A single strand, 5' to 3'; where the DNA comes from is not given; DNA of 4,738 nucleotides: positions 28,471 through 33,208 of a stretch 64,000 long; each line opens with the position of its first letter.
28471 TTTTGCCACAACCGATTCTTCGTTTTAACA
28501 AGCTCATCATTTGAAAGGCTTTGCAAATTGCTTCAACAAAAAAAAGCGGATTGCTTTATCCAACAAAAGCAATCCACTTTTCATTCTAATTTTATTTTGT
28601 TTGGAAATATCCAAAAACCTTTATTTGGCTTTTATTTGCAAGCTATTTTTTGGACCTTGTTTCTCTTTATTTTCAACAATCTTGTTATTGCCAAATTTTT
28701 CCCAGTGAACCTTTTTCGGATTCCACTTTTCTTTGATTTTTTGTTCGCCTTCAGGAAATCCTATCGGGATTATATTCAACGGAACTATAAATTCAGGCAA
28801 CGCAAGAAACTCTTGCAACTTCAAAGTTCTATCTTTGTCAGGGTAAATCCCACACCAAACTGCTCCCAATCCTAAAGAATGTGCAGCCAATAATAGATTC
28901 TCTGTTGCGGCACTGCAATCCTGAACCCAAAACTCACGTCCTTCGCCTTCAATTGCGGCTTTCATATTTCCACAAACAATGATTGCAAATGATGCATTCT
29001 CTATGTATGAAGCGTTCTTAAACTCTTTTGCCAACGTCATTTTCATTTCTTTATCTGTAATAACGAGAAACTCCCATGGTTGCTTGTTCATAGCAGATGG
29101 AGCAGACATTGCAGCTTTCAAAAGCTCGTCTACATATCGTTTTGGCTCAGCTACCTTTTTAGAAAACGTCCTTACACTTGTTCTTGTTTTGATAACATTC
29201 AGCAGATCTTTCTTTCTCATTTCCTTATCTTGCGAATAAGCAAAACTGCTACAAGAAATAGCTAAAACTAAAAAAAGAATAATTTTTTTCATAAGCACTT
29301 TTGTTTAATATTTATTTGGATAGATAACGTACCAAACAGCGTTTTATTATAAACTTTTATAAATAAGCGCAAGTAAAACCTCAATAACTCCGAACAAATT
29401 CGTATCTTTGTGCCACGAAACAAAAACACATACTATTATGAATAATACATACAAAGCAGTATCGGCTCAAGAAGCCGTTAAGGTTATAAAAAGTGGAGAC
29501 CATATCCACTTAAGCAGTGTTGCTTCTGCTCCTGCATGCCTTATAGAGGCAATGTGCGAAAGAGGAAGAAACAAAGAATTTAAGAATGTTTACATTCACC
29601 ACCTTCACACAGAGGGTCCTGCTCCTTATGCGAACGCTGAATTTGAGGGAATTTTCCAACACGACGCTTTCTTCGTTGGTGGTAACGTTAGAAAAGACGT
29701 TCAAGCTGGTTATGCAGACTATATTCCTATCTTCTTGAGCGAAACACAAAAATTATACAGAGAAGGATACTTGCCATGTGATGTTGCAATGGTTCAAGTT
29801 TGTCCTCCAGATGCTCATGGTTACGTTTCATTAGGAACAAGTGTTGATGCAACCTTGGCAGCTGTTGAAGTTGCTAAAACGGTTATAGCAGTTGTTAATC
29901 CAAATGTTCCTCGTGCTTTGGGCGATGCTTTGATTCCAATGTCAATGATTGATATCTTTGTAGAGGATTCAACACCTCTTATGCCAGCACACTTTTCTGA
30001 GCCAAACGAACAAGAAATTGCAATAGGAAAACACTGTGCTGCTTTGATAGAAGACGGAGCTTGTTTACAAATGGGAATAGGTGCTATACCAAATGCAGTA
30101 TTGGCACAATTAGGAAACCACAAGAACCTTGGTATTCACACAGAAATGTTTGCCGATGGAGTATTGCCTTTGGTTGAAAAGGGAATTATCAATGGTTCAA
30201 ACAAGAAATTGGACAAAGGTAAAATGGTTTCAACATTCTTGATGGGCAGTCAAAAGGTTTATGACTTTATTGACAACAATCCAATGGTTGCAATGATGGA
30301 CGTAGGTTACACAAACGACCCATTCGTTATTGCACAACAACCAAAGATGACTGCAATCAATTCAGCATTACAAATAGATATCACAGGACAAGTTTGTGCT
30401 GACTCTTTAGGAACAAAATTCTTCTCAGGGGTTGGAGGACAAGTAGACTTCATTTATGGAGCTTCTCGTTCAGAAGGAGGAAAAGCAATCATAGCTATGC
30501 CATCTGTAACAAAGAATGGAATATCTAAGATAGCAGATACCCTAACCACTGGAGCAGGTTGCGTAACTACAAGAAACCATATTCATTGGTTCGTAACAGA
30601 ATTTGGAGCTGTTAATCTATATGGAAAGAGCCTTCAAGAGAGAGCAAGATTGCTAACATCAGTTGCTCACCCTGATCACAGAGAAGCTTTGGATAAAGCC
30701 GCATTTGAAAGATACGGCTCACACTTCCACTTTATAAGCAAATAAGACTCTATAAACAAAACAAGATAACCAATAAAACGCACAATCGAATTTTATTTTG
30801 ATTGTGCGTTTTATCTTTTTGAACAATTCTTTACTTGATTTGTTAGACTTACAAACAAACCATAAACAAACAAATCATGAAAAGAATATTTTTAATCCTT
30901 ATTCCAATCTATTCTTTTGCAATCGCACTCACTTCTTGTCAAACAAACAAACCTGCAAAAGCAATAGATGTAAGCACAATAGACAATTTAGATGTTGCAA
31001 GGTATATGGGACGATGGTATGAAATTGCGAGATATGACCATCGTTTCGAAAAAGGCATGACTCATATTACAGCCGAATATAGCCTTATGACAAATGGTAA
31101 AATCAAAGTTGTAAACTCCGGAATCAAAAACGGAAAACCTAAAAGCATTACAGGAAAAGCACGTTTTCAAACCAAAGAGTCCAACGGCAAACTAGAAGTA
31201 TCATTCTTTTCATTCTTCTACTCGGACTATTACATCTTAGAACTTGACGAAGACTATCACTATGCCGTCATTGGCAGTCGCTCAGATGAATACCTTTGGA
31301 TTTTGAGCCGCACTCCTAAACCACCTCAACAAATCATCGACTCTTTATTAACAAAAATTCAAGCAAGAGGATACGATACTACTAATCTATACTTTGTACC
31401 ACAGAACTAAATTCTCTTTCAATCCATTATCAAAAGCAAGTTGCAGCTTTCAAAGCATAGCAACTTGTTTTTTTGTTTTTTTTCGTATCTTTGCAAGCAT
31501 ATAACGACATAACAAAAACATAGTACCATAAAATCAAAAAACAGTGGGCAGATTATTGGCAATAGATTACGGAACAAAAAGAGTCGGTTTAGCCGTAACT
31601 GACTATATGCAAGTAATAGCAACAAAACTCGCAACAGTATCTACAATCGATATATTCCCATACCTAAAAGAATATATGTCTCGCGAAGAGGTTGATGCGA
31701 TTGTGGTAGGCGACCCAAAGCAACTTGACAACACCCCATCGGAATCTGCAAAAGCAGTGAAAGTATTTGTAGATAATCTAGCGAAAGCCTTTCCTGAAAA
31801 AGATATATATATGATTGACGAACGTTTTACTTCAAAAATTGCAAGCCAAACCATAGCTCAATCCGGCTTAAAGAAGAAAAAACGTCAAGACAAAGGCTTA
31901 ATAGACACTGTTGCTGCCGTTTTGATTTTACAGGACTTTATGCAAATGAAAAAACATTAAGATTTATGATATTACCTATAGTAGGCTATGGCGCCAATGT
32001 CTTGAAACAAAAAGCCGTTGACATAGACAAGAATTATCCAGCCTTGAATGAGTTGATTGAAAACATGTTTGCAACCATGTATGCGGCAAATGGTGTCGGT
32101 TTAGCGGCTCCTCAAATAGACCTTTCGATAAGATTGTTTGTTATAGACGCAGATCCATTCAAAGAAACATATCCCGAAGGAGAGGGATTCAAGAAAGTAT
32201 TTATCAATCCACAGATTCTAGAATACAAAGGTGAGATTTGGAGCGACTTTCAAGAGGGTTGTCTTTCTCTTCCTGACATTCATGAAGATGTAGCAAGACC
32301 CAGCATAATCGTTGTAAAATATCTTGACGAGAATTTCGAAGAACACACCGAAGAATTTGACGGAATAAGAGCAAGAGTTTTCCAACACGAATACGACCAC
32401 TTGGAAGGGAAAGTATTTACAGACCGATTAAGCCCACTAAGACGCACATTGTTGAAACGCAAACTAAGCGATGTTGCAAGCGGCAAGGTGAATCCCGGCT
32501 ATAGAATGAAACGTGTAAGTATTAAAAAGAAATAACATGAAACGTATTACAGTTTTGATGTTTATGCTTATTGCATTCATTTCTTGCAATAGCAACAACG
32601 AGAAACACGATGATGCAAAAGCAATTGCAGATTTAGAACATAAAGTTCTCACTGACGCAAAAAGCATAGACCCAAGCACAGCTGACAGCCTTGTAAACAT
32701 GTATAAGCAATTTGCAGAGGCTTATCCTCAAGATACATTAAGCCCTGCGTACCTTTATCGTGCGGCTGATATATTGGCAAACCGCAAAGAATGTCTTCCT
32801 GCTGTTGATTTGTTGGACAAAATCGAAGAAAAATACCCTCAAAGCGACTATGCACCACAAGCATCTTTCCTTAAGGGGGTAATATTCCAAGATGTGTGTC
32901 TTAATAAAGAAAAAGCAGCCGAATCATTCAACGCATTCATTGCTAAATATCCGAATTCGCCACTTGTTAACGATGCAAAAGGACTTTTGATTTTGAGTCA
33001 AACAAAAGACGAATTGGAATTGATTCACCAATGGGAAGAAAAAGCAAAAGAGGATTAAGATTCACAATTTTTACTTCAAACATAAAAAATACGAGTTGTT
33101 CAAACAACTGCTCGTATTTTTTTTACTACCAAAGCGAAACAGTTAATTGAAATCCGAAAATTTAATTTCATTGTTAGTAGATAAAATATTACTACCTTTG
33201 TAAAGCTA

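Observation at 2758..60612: Dispersed family of head-to-tail 21-nt units filling many intergenic regions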

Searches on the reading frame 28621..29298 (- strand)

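Call 50: search_protein_families(library=pfam, proteins=[window:28621-29298:-], max_evalue=0.00001)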
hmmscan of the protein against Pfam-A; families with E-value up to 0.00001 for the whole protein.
window:28621-29298:- (225 aa): 2 families
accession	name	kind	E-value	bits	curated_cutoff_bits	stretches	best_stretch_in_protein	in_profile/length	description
PF00881.29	Nitroreductase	-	4.7e-25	89.1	23.5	2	36-94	1-58/167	Nitroreductase family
PF14512.11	TM1586_NiRdase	-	4e-12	46.7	27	1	53-91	157-192/215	Putative TM nitroreductase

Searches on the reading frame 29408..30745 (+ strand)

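Call 50: search_protein_families(library=pfam, proteins=[window:29408-30745:+], max_evalue=0.00001)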
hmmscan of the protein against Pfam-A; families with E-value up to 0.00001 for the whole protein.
window:29408-30745:+ (445 aa): 2 families
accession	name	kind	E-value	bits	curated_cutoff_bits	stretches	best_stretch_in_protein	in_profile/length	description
PF13336.12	AcetylCoA_hyd_C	-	1e-60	204.6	23.7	1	280-432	1-154/154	Acetyl-CoA hydrolase/transferase C-terminal domain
PF02550.21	AcetylCoA_hydro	-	3e-27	96.4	24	1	16-188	8-190/198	Acetyl-CoA hydrolase/transferase N-terminal domain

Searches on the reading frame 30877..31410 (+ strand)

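Call 50: search_protein_families(library=pfam, proteins=[window:30877-31410:+], max_evalue=0.00001)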
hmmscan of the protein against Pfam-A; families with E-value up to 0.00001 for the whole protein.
window:30877-31410:+ (177 aa): 2 families
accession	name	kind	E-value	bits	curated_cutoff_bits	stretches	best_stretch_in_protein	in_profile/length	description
PF08212.18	Lipocalin_2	-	2.3e-44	151.3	24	1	38-176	1-146/146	Lipocalin-like domain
PF00061.29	Lipocalin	-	2.4e-13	50.9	23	1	45-176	2-143/145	Lipocalin / cytosolic fatty-acid binding protein family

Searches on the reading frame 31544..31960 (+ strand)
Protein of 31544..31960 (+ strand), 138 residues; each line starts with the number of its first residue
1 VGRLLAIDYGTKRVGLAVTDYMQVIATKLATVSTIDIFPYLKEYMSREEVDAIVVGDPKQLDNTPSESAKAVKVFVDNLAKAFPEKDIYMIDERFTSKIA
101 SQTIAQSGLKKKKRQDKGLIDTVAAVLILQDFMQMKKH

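Call 66: search_protein_families(library=pfam, proteins=[window:31544-31960:+], max_evalue=0.00001)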
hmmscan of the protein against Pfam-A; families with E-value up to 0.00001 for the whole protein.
window:31544-31960:+ (138 aa): 1 family
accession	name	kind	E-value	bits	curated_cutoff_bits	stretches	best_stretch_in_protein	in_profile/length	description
PF03652.20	RuvX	-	1.3e-34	119.9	29.2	1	3-134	2-133/134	Holliday junction resolvase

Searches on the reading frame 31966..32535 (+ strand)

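Call 66: search_protein_families(library=pfam, proteins=[window:31966-32535:+], max_evalue=0.00001)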
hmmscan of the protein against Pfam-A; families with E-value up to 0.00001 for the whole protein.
window:31966-32535:+ (189 aa): 1 family
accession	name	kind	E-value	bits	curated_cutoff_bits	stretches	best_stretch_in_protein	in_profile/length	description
PF01327.26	Pep_deformylase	-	2.9e-51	173.6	22.8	1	3-160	2-155/156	Polypeptide deformylase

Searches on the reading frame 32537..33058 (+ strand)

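Call 66: search_protein_families(library=pfam, proteins=[window:32537-33058:+], max_evalue=0.00001)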
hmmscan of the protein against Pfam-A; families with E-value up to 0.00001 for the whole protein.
window:32537-33058:+ (173 aa): 3 families
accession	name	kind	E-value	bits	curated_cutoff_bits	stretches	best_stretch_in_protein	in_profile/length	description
PF13174.12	TPR_6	-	5.6e-08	33.4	26.3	0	123-141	15-33/33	Tetratricopeptide repeat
PF13525.12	YfiO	-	6.1e-07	29.9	25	0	70-110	5-45/203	Outer membrane lipoprotein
PF13512.12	TPR_18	-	6.4e-06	26.8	21.9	0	68-110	8-50/145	Tetratricopeptide repeat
